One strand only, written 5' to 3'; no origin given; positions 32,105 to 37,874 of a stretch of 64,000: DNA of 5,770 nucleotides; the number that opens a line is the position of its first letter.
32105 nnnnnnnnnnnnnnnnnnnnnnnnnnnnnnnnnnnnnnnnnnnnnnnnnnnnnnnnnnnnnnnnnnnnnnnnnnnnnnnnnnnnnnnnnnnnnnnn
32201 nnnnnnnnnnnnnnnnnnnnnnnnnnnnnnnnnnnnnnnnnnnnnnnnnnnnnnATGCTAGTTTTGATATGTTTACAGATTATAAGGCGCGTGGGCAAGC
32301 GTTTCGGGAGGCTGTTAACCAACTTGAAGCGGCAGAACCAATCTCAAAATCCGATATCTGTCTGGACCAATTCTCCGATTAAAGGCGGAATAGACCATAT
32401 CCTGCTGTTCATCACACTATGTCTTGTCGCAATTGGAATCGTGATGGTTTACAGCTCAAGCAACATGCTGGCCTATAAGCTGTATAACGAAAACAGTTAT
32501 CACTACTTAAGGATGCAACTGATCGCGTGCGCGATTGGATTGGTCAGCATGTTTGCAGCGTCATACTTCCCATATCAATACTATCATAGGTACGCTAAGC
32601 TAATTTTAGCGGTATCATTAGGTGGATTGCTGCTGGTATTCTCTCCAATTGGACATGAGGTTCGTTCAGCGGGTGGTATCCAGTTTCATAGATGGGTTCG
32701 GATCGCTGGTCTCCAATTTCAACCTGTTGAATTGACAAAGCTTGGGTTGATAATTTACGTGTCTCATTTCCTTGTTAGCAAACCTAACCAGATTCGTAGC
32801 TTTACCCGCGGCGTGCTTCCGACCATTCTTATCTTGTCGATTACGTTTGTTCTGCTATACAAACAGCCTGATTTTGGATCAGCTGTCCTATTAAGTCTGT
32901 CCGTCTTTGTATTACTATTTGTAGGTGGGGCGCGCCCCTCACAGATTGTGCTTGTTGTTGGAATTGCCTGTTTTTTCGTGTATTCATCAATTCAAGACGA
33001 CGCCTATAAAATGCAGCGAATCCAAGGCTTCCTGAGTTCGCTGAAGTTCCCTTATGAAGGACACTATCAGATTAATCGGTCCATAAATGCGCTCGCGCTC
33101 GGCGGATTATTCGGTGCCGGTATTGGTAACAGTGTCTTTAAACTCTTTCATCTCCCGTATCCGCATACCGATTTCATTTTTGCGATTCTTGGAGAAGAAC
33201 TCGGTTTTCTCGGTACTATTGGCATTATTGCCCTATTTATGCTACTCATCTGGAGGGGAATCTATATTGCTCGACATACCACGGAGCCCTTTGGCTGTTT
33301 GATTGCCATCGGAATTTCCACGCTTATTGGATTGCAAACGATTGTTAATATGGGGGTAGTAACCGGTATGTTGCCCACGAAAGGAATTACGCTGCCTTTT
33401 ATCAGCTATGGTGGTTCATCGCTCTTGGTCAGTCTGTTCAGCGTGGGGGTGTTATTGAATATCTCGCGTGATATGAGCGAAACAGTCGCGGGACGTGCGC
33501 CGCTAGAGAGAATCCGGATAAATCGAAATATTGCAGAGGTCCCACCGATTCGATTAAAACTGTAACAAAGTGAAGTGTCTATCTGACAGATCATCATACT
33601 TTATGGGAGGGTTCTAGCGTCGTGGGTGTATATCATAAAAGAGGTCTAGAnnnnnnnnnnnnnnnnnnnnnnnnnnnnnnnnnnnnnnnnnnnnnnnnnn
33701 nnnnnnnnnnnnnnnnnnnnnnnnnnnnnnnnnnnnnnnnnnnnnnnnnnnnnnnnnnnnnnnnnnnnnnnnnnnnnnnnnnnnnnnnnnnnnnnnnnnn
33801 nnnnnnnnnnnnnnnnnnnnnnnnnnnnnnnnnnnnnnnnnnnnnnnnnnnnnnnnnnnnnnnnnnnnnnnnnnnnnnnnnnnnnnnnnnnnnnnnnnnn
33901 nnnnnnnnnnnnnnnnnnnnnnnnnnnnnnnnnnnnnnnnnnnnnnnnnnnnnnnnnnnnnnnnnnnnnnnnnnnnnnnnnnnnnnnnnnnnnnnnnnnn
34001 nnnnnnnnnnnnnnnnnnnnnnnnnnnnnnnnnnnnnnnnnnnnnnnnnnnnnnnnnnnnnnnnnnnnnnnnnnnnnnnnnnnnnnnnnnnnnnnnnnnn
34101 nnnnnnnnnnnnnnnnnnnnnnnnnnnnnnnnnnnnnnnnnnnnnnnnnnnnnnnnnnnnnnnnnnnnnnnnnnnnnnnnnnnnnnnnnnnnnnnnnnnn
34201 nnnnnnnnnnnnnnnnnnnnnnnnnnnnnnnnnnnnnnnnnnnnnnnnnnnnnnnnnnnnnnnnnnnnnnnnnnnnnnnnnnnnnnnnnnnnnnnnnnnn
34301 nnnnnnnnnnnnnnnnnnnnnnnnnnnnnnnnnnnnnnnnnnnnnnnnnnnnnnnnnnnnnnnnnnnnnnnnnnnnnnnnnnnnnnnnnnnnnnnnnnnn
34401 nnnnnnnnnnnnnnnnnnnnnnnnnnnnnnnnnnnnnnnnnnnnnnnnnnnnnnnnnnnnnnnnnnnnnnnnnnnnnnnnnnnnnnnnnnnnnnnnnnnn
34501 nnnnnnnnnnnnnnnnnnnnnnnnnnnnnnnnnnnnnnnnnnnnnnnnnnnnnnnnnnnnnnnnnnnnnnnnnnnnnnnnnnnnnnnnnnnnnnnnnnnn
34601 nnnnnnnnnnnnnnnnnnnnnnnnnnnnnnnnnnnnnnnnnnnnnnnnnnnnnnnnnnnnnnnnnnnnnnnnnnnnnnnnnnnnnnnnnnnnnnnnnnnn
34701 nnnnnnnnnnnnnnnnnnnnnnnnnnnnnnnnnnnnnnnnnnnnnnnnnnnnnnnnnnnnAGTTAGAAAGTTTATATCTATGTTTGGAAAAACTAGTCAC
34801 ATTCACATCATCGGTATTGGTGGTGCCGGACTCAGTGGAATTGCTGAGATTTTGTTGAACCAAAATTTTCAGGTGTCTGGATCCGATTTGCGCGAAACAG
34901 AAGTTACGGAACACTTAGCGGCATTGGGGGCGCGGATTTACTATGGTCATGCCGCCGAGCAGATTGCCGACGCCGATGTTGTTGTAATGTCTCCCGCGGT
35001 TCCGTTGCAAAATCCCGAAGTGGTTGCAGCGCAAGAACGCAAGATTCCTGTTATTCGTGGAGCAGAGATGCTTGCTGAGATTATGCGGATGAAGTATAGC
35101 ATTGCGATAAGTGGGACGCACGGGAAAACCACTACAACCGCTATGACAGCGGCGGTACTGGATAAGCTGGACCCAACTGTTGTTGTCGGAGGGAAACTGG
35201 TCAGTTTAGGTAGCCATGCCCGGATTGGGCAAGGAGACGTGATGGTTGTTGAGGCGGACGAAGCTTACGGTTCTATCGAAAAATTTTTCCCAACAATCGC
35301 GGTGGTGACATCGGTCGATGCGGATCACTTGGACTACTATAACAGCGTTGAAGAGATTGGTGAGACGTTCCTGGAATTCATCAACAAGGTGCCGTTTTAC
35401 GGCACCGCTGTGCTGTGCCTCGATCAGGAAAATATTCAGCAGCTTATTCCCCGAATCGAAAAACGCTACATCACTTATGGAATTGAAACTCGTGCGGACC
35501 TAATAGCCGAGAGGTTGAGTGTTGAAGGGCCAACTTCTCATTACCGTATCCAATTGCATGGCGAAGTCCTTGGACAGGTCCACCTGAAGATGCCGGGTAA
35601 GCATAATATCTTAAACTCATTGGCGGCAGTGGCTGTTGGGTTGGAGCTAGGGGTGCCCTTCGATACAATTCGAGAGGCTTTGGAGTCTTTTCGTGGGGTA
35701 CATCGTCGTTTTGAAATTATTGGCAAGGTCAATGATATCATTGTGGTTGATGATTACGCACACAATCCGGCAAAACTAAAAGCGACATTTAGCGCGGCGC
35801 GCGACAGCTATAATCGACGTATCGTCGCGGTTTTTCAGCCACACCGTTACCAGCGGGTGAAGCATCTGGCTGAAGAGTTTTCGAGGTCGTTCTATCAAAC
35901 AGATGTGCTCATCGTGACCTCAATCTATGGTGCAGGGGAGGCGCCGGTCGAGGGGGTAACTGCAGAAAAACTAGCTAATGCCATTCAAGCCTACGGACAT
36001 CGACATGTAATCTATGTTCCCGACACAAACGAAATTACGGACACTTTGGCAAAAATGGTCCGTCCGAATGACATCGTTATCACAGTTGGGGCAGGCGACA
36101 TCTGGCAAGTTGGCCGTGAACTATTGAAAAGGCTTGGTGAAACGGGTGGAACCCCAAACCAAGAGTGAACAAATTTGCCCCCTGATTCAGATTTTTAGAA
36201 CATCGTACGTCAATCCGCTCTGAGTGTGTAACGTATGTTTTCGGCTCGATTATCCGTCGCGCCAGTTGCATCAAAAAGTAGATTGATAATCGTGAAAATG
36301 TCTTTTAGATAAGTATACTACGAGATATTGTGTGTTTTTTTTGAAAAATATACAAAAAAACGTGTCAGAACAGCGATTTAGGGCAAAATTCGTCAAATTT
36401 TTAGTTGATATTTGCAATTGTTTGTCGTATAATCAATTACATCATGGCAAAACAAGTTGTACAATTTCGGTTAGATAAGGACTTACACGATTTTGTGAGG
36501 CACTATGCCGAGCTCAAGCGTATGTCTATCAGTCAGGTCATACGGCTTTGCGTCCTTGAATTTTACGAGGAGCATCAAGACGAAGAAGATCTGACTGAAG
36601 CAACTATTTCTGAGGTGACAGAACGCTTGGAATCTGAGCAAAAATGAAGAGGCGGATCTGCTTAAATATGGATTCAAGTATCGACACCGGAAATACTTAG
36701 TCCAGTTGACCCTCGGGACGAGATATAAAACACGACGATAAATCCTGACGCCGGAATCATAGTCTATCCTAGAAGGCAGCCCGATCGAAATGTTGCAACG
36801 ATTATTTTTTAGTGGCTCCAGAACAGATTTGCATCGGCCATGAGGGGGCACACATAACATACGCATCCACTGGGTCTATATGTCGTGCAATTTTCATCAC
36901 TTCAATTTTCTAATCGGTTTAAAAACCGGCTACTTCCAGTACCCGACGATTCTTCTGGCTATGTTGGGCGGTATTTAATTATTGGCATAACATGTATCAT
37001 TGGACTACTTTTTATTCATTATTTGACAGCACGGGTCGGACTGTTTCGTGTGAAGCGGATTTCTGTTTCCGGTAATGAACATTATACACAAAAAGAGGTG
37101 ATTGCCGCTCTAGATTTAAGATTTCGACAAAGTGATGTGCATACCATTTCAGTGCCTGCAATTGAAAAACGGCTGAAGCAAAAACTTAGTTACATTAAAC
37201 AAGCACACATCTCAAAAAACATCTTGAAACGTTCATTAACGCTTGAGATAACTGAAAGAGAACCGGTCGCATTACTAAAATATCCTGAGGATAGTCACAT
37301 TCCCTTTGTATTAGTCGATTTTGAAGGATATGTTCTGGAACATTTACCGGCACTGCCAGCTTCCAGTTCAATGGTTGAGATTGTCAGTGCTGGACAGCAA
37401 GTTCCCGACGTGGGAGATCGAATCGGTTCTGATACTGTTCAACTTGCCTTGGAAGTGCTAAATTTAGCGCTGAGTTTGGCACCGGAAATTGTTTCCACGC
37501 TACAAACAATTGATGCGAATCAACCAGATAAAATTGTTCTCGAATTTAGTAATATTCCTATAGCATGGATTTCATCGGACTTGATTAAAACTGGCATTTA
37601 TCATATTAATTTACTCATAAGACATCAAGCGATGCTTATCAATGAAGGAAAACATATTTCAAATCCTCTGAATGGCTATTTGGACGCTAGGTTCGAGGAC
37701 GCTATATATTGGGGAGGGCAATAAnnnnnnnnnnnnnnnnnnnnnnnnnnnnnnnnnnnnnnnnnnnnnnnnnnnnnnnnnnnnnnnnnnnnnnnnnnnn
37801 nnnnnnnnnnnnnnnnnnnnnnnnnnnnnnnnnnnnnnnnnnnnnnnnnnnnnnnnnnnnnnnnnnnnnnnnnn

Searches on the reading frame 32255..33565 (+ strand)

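Call 11: search_protein_families(library=pfam, proteins=[window:32255-33565:+], max_evalue=0.0001)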
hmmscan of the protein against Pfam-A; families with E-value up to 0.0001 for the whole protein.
window:32255-33565:+ (436 aa): 1 family
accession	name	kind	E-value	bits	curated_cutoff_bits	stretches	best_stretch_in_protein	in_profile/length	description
PF01098.24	FTSW_RODA_SPOVE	-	1.6e-96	323.9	26.4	1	50-407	3-354/356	Cell cycle protein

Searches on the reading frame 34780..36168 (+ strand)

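Call 11: search_protein_families(library=pfam, proteins=[window:34780-36168:+], max_evalue=0.0001)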
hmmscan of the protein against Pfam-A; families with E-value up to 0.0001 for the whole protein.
window:34780-36168:+ (462 aa): 4 families
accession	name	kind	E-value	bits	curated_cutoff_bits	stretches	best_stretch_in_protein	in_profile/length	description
PF08245.18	Mur_ligase_M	-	1.1e-28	101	24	1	110-286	1-199/200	Mur ligase middle domain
PF01225.30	Mur_ligase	-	1.5e-28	99.4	21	1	7-106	1-95/95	Mur ligase family, catalytic domain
PF02875.26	Mur_ligase_C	-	5.8e-25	89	28.4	1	309-439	1-127/127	Mur ligase, glutamate ligase domain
PF21799.2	MurD-like_N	-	4.6e-09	36.9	27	1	7-92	2-87/88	Mur ligase MurD-like, N-terminal domain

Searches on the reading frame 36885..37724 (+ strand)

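Call 11: search_protein_families(library=pfam, proteins=[window:36885-37724:+], max_evalue=0.0001)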
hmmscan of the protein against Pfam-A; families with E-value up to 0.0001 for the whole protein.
window:36885-37724:+ (279 aa): 1 family
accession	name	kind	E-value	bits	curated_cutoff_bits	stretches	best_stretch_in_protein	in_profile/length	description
PF08478.15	POTRA_1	-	2.1e-11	44.4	23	1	54-125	1-69/69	POTRA domain, FtsQ-type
